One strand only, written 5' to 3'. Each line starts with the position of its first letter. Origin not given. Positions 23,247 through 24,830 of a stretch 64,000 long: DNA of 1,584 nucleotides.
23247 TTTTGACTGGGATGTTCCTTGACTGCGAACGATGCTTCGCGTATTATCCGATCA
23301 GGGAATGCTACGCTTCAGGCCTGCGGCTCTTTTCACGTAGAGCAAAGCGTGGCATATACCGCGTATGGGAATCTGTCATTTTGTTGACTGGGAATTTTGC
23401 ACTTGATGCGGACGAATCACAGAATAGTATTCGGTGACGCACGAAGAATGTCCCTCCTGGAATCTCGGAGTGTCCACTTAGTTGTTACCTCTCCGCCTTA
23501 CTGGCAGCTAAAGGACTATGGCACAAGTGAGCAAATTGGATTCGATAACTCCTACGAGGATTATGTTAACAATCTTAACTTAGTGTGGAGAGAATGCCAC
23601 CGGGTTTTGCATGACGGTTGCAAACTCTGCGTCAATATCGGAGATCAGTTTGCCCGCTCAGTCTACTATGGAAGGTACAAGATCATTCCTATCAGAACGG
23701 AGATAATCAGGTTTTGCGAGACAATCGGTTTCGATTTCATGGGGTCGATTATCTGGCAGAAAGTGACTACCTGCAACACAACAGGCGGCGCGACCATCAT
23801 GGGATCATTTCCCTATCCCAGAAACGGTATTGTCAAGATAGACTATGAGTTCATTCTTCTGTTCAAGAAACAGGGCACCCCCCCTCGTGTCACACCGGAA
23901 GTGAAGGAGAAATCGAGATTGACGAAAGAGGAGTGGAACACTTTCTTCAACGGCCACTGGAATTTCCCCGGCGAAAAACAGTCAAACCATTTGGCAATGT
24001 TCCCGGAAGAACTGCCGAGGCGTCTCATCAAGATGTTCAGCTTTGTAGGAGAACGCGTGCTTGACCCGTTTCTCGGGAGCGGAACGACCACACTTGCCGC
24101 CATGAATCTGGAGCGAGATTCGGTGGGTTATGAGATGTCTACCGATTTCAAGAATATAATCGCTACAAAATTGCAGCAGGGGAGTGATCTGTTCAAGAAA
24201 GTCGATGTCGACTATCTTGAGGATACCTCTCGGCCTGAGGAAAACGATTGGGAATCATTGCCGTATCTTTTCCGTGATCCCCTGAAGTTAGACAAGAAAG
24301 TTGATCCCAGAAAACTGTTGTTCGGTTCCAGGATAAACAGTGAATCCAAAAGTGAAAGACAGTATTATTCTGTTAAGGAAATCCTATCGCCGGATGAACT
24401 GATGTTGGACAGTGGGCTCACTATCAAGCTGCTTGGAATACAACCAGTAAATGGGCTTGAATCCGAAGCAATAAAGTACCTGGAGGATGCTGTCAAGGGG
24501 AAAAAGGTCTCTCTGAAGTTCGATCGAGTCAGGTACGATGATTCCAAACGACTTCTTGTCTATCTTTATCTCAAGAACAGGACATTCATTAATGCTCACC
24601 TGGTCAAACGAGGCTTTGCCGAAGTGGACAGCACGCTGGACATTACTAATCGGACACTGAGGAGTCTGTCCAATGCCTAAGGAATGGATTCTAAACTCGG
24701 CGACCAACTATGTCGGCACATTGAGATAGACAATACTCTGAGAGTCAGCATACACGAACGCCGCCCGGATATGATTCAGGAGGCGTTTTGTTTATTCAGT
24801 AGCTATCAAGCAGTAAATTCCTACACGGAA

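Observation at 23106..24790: DNA methyltransferase cassette bracketed by 146-bp direct repeats that each carry a terminator; the MTase is fused to an SNase-like domain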

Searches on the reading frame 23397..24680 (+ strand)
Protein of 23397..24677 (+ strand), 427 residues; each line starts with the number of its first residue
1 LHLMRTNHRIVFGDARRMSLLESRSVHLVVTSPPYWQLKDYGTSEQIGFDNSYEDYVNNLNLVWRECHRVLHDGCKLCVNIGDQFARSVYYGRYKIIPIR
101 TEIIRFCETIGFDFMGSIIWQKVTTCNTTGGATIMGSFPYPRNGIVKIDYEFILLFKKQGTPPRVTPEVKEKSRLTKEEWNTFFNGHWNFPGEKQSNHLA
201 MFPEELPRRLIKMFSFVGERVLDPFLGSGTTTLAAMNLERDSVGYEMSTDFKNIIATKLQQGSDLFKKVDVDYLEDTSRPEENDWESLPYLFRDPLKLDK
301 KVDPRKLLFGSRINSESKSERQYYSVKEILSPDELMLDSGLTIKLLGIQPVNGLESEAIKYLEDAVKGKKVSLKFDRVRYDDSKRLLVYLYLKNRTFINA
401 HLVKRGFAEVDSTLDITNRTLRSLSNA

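Call 6: search_protein_families(library=pfam, proteins=[window:23397-24677:+], max_evalue=0.1)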
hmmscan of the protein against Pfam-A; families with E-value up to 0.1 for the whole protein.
window:23397-24677:+ (427 aa): 3 families
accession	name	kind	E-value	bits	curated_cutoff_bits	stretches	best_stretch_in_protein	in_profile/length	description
PF01555.25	N6_N4_Mtase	-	1e-40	140.5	26.7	1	26-255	1-219/221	DNA methylase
PF00565.23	SNase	-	2.6e-06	28.3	21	1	356-413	24-79/107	Staphylococcal nuclease homologue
PF01170.24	UPF0020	-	0.047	13.8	22.3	0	217-243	28-54/197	RMKL-like, methyltransferase domain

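Call 12: find_homologous_proteins(query=window:23397-24677:+)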
Query window:23397-24677:+ (427 aa): 8000 proteins with E <= 0.001 among 8000 candidates; the best 120 are listed.
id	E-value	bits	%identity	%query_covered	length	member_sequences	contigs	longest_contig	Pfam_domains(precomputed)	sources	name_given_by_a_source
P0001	2.9e-288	974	100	99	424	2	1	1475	PF00565.24,PF01555.25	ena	-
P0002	5.0e-212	722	71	99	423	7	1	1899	PF00565.24,PF01555.25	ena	-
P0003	8.5e-206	702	68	98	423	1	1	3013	PF00565.24,PF01555.25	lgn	-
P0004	1.1e-205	701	68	99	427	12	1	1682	PF00565.24,PF01555.25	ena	-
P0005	8.8e-205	699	68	99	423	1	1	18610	PF00565.24,PF01555.25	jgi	jgi:DNA modification methylase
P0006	2.0e-204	697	68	99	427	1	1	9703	PF00565.24,PF01555.25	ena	-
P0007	9.6e-204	695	71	98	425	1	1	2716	PF00565.24,PF01555.25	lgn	-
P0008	2.4e-202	690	68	99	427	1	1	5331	PF00565.24,PF01555.25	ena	-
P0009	1.4e-201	688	71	98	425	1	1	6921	PF00565.24,PF01555.25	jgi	jgi:DNA modification methylase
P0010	1.3e-200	685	67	99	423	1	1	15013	PF00565.24,PF01555.25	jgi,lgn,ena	-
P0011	5.5e-199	679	66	99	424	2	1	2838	PF00565.24,PF01555.25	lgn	-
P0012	6.9e-199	679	68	99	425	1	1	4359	PF00565.24,PF01555.25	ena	-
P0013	8.0e-199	679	69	95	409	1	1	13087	PF00565.24,PF01555.25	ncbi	-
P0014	1.2e-198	678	67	98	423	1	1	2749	PF01555.25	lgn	-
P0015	9.2e-198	675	66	99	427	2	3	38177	PF00565.24,PF01555.25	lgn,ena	-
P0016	2.1e-197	674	66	98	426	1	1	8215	PF00565.24,PF01555.25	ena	-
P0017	3.0e-197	674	65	99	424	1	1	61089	PF00565.24,PF01555.25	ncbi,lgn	-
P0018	5.9e-197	673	67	98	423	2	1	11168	PF00565.24,PF01555.25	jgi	-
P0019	1.6e-196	671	70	93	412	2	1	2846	PF00565.24,PF01555.25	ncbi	ncbi:MAG: DNA methyltransferase [Candidatus Zixiibacteriota bacterium]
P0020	3.1e-196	670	67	96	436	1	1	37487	PF00565.24,PF01555.25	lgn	-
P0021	1.2e-195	668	67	98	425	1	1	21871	PF00565.24,PF01555.25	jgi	jgi:DNA modification methylase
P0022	1.5e-195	668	67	98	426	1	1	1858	PF00565.24,PF01555.25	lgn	-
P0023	2.4e-195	667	66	99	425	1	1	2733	PF00565.24,PF01555.25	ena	-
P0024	4.0e-194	663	65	98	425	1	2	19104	PF00565.24,PF01555.25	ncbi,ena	-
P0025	5.3e-194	663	67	97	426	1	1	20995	PF00565.24,PF01555.25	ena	-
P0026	6.0e-194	663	66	99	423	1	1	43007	PF01555.25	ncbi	ncbi:MAG: DNA methyltransferase [Candidatus Zixiibacteriota bacterium]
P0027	1.4e-193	662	67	98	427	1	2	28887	PF00565.24,PF01555.25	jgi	-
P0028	2.0e-193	661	67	97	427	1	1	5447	PF00565.24,PF01555.25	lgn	-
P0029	2.2e-193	661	66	99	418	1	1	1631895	PF00565.24,PF01555.25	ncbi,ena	-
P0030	1.6e-192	658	65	99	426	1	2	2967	PF00565.24,PF01555.25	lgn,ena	-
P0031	4.3e-192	657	67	96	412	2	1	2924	PF00565.24,PF01555.25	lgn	-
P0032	2.3e-191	654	67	98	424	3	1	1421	PF00565.24,PF01555.25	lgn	-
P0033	2.3e-191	654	65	99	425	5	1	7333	PF00565.24,PF01555.25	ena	-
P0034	3.3e-191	654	65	97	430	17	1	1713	PF00565.24,PF01555.25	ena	-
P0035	7.0e-191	653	65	96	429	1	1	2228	PF00565.24,PF01555.25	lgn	-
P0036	7.0e-191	653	65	97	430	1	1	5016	PF00565.24,PF01555.25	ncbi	ncbi:MAG: DNA methyltransferase [Methanosarcinaceae archaeon]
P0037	2.6e-190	651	65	98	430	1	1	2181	PF01555.25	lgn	-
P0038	2.7e-190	651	65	97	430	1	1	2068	PF00565.24,PF01555.25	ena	-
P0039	3.9e-190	650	64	97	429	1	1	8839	PF00565.24,PF01555.25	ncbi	-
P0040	5.1e-190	650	67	95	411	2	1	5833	PF00565.24,PF01555.25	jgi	-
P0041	3.7e-189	647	65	97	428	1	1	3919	PF01555.25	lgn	-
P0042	3.9e-189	647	69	95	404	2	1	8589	PF00565.24,PF01555.25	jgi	jgi:modification methylase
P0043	4.6e-189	647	65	96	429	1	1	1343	PF00565.24,PF01555.25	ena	-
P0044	5.8e-189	646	65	96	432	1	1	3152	PF00565.24,PF01555.25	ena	-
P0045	6.2e-189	646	65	98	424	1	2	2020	PF00565.24,PF01555.25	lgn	-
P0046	7.6e-189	646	65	96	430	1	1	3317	PF00565.24,PF01555.25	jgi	jgi:modification methylase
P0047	9.5e-189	646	64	99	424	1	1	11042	PF01555.25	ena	-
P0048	3.4e-188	644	63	96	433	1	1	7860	PF00565.24,PF01555.25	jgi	-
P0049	3.7e-188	644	63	96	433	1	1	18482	PF00565.24,PF01555.25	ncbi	-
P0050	6.5e-188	643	66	96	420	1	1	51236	PF00565.24,PF01555.25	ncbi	ncbi:MAG: DNA methyltransferase [Nitrospirota bacterium]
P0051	6.8e-188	643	64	96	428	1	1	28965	PF00565.24,PF01555.25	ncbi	-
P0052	8.1e-188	643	66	95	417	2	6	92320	PF00565.24,PF01555.25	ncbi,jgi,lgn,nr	ncbi:MAG: DNA methyltransferase [candidate division Zixibacteria bacterium]|nr:DNA methyltransferase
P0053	9.1e-188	642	65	96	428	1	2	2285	PF01555.25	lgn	-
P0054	9.3e-188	642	63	98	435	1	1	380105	PF00565.24,PF01555.25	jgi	jgi:site-specific DNA-methyltransferase (adenine-specific)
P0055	1.2e-187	642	63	98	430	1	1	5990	PF00565.24,PF01555.25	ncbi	-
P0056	1.3e-187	642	65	96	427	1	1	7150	PF01555.25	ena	-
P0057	1.4e-187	642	64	98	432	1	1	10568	PF00565.24,PF01555.25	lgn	-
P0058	1.4e-187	642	63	96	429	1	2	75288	PF00565.24,PF01555.25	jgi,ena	-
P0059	1.6e-187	642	63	98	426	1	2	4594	PF01555.25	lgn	-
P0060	1.8e-187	641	66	96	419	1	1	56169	PF00565.24,PF01555.25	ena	-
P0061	2.7e-187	641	62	98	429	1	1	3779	PF00565.24,PF01555.25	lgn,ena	-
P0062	3.4e-187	641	63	98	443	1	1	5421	PF00565.24,PF01555.25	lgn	-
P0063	3.4e-187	641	64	96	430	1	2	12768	PF00565.24,PF01555.25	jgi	jgi:DNA modification methylase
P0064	3.5e-187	641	62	98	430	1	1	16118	PF00565.24,PF01555.25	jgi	jgi:site-specific DNA-methyltransferase (adenine-specific)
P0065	3.7e-187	640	63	96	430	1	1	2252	PF00565.24,PF01555.25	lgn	-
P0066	4.9e-187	640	63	98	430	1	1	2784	PF00565.24,PF01555.25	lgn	-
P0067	5.5e-187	640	64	96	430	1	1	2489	PF01555.25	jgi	-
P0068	5.9e-187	640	65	96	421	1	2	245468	PF00565.24,PF01555.25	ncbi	-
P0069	6.6e-187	640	63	96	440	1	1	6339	PF00565.24,PF01555.25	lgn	-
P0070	9.3e-187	639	63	98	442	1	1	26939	PF00565.24,PF01555.25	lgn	-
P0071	1.3e-186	639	64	96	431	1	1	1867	PF00565.24,PF01555.25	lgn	-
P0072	2.2e-186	638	64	96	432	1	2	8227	PF00565.24,PF01555.25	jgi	jgi:site-specific DNA-methyltransferase (adenine-specific)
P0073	2.3e-186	638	63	96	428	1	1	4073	PF00565.24,PF01555.25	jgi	-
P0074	2.4e-186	638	63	96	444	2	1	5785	PF01555.25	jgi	jgi:DNA modification methylase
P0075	2.9e-186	638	63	96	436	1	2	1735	PF00565.24,PF01555.25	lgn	-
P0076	2.9e-186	638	65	96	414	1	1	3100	PF00565.24,PF01555.25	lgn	-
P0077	3.0e-186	637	67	95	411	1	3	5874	PF00565.24,PF01555.25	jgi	jgi:DNA modification methylase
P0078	3.0e-186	637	64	96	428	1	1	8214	PF00565.24,PF01555.25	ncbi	-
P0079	3.0e-186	637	63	98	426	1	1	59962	PF01555.25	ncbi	-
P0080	4.2e-186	637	65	96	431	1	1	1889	PF00565.24,PF01555.25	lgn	-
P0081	5.0e-186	637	65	96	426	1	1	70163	PF00565.24,PF01555.25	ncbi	-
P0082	5.9e-186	636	66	95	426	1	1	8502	PF00565.24,PF01555.25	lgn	-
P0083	6.4e-186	636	64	96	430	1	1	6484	PF01555.25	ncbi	ncbi:MAG: DNA methyltransferase [Pseudomonadota bacterium]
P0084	6.7e-186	636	64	96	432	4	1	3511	PF00565.24,PF01555.25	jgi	-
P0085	6.9e-186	636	63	96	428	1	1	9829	PF01555.25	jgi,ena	-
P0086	7.3e-186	636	62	99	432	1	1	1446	PF00565.24,PF01555.25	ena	-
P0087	7.4e-186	636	64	96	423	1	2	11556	PF00565.24,PF01555.25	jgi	jgi:DNA modification methylase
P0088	7.6e-186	636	64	96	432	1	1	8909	PF00565.24,PF01555.25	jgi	jgi:DNA modification methylase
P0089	8.1e-186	636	63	96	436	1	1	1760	PF00565.24,PF01555.25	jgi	-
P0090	9.6e-186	636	64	96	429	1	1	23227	PF00565.24,PF01555.25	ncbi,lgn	-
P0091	9.8e-186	636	65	96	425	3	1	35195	PF00565.24,PF01555.25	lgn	-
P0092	1.0e-185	636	63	96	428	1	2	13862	PF00565.24,PF01555.25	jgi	-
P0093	1.0e-185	636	64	96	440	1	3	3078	PF00565.24,PF01555.25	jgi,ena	-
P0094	1.1e-185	636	65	96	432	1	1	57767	PF00565.24,PF01555.25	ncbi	-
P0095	1.1e-185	636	65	97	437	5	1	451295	PF00565.24,PF01555.25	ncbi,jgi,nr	ncbi:MAG: DNA methyltransferase [Deltaproteobacteria bacterium]|jgi:site-specific DNA-methyltransfer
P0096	1.2e-185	635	64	95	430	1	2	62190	PF00565.24,PF01555.25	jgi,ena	-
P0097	1.4e-185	635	65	96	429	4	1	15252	PF00565.24,PF01555.25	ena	-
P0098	1.5e-185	635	64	96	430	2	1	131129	PF00565.24,PF01555.25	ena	-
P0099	1.5e-185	635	64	96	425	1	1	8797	PF00565.24,PF01555.25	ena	-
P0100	1.5e-185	635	63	96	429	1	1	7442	PF00565.24,PF01555.25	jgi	-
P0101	1.8e-185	635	62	98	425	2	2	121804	PF01555.25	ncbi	-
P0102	1.9e-185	635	63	96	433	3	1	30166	PF00565.24,PF01555.25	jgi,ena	-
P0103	1.9e-185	635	64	95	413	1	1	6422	PF01555.25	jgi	-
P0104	1.9e-185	635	64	96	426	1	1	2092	PF00565.24,PF01555.25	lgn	-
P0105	2.0e-185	635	65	96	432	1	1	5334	PF00565.24,PF01555.25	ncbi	-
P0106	2.0e-185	635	65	96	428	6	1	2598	PF01555.25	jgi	-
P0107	2.0e-185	635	64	96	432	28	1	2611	PF00565.24,PF01555.25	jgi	jgi:site-specific DNA-methyltransferase (adenine-specific)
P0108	2.1e-185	635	64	96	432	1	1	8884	PF00565.24,PF01555.25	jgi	-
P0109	2.1e-185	635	64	96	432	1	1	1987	PF00565.24,PF01555.25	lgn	-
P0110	2.2e-185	635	62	96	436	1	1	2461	PF00565.24,PF01555.25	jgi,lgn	-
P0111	2.3e-185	635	64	96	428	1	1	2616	PF00565.24,PF01555.25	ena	-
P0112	2.3e-185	635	64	96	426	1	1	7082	PF00565.24,PF01555.25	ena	-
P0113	2.5e-185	634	64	99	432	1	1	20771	PF01555.25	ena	-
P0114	2.6e-185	634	63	96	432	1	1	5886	PF00565.24,PF01555.25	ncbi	-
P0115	2.7e-185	634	61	98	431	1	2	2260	PF01555.25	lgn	-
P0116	2.7e-185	634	64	96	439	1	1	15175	PF00565.24,PF01555.25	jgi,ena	-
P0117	3.1e-185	634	64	96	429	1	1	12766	PF00565.24,PF01555.25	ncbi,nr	ncbi:MAG: DNA methyltransferase [Proteobacteria bacterium]|nr:DNA methyltransferase [Pseudomonadota 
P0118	3.1e-185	634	64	96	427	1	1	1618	PF00565.24,PF01555.25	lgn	-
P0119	3.1e-185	634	63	96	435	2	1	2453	PF00565.24,PF01555.25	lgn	-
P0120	3.2e-185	634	64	96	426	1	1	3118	PF00565.24,PF01555.25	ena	-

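Call 13: search_solved_structures(query=window:23397-24677:+, max_evalue=0.01, show_alignments=2)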
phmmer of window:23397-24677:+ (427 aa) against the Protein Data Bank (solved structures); distinct sequences matched with E-value up to 0.01: 12.
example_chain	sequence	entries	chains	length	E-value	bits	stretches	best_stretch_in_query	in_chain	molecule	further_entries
2zie_A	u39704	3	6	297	1.3e-55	192.2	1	8-253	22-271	Putative modification methylase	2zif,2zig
8s9m_A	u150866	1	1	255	9.9e-13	50.9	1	6-259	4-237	DNA cytosine-N4 methyltransferase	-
8s9n_A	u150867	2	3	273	1.3e-12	50.5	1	6-259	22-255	DNA cytosine-N4 methyltransferase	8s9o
9c3u_A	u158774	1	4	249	1.8e-08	36.9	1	195-252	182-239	Methyltransferase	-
8urk_A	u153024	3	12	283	2.6e-08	36.4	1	195-252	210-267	Methyltransferase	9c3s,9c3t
1g60_A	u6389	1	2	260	3.5e-06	29.3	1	174-254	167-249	Adenine-specific Methyltransferase MboIIA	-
1boo_A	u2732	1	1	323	6.3e-06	28.5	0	197-255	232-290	PROTEIN (N-4 CYTOSINE-SPECIFIC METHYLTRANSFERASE PVU II)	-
5hek_A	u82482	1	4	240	2.5e-05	26.5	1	198-252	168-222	Adenine specific DNA methyltransferase (DpnA)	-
5hfj_A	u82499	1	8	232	2.6e-05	26.5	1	198-251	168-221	Adenine specific DNA methyltransferase (DpnA)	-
6pbd_A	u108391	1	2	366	4.8e-05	25.6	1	193-252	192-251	Modification methylase CcrMI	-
1eg2_A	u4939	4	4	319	0.0033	19.5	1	163-256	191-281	MODIFICATION METHYLASE RSRI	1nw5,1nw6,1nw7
1nw8_A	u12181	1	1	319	0.0038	19.3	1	163-256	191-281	MODIFICATION METHYLASE RSRI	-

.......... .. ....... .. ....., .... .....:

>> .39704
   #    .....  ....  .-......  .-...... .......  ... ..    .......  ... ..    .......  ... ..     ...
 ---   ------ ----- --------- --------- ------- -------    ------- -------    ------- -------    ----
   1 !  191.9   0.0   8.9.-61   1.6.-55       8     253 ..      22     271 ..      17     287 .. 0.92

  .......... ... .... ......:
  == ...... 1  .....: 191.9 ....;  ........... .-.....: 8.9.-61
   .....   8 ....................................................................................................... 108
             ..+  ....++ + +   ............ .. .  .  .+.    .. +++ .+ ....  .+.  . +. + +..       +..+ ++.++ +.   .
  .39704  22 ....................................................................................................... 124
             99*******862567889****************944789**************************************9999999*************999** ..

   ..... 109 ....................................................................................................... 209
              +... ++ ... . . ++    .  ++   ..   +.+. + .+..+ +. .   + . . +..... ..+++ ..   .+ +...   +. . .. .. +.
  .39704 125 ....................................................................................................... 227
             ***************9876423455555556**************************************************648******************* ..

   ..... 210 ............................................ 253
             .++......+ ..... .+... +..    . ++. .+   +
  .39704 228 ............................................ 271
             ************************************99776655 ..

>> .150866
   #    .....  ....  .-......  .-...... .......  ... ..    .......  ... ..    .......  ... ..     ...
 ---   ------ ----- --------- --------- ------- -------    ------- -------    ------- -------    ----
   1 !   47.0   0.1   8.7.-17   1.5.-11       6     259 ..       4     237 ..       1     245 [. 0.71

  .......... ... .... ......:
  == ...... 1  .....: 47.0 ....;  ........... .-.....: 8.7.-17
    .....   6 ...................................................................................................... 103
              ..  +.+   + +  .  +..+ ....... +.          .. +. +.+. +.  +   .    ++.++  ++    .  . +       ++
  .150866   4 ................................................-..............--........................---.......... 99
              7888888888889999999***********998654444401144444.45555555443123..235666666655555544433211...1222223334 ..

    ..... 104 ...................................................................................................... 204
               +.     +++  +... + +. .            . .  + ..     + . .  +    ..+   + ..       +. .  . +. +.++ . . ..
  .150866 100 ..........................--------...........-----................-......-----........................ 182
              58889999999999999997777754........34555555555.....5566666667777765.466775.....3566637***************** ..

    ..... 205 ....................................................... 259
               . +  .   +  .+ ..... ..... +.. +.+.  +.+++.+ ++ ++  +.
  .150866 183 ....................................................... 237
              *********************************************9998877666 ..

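Call 16: find_related_loci(query=window:23406-24677:+, collection=genome_contigs, flank=10000)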
Query window:23406-24677:+ (424 aa) in genome_contigs; peptide patterns used: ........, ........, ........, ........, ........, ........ (x = any residue, [..] = any of these).
600 stretches matched a pattern (row limit reached: there are more); 580 encode a relative of the query (tblastn E <= 1e-3); the best 80 are kept; 80 distinct loci.
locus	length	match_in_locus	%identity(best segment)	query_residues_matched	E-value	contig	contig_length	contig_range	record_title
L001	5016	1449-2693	65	1-412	0e+0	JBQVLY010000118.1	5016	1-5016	MAG: Methanosarcinaceae archaeon isolate Jaco_11668_bin3 c_000000000129, whole genome shotgun sequence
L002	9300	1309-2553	65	1-412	0e+0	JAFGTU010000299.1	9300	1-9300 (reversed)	MAG: Sedimentisphaerales bacterium isolate Zod_Metabat.999 k87_7370261, whole genome shotgun sequence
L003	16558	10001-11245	64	1-412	0e+0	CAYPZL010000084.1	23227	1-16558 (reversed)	MAG TPA_asm: uncultured Pirellulales bacterium isolate SRP338002_co1_156 genome assembly, contig: NODE_2043_length_23227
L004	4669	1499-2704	66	7-412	0e+0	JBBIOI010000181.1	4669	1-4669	MAG: Deltaproteobacteria bacterium isolate TCS170221_bin_276 NODE_16223_length_4669_cov_5.0841, whole genome shotgun seq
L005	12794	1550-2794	63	1-412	0e+0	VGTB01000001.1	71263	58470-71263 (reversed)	MAG: Deltaproteobacteria bacterium isolate M_DeepCast_400m_m1_009 M_DeepCast_400m_m1_009_Ga0194112_10000290, whole genom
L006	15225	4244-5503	62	1-417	0e+0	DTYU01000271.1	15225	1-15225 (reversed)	MAG TPA_asm: Desulfotomaculum sp. isolate UWMA-0229 k99_969078, whole genome shotgun sequence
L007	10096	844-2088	62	1-411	0e+0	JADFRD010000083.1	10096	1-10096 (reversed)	MAG: Candidatus Neomarinimicrobiota bacterium isolate B83T3L11 B83T3L11_NODE7621, whole genome shotgun sequence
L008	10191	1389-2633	65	1-412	0e+0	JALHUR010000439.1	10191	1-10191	MAG: Candidatus Aminicenantes bacterium isolate PFL55 seq_4499269, whole genome shotgun sequence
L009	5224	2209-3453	64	3-412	0e+0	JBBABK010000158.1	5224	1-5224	MAG: Phycisphaerae bacterium isolate SO_2017_LW1_18 NODE_17455_length_5224_cov_0.890131_LW64-88_2017, whole genome shotg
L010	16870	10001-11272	61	5-424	0e+0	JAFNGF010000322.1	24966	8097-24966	MAG: Planctomycetota bacterium isolate bin_34 PROKKA_contig000322, whole genome shotgun sequence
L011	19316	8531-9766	62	1-409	0e+0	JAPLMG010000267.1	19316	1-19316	MAG: Candidatus Omnitrophota bacterium isolate LacPavin_0920_SED3_MAG_48_12 LacPavin_0920_SED3_scaffold_661459, whole ge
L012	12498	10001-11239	63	3-412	0e+0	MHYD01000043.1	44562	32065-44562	MAG: Planctomycetes bacterium RBG_13_46_10 RBG_13_scaffold_316, whole genome shotgun sequence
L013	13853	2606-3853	64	1-412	0e+0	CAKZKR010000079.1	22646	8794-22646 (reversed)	MAG TPA_asm: uncultured bacterium isolate SRR5214706_bin.94_CONCOCT_v1.1_MAG genome assembly, contig: ERZ1744544.1226, w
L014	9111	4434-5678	61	5-417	0e+0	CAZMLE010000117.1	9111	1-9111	MAG TPA_asm: uncultured Pirellulales bacterium isolate binchicken_co103_323 genome assembly, contig: NODE_8995_length_91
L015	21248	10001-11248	63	1-412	0e+0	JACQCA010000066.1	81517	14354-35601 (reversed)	MAG: Nitrospirae bacterium isolate NC_groundwater_956_Pr1_S-0.2um_57_83 Montesol18-Sp2_coassembly_scaffold_857322, whole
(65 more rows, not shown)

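Call 49: predict_structure(alignment_id=A2)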
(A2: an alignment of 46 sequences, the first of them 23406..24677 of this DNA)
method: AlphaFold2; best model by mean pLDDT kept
length: 424 residues; sequences in the alignment: 46
mean_pLDDT: 80.6   pTM: 0.64
mean pLDDT of the five models: 80.6, 80.4, 79.5, 76.7, 70.5
residues with pLDDT >= 90: 198; 70-90: 125; 50-70: 50; < 50: 51
segments of 3 or more residues with pLDDT < 50: 84-93, 122-141, 193-197, 299-313
pLDDT, mean of each block of 10 residues (from residue 1): 92 96 95 63 78 92 98 88 47 67 97 83 45 37 67 96 93 81 66 54 89 96 89 94 90 82 80 91 90 56 42 57 94 92 92 93 92 83 90 91 90 83 73
secondary structure, 60 per line:
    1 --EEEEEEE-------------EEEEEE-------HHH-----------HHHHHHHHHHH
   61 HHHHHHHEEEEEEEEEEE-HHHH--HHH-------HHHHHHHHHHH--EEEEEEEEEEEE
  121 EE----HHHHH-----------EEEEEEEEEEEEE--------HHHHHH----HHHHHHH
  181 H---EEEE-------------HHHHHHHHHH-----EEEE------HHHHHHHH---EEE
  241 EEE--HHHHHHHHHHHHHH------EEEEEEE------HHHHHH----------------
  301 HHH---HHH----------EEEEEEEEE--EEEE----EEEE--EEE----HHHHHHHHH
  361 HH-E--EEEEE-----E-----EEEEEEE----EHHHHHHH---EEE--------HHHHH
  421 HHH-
elements in order: E3-9 E23-28 H50-67 E68-78 H80-83 H96-106 E109-122 H127-131 E143-155 H164-169 H174-181 E185-188 H202-211 E217-220 H227-234 E238-243 H246-259 E266-272 H279-284 E320-328 E331-334 E339-342 E345-347 H352-362 E367-371 E383-389 H395-401 E405-407 H416-423
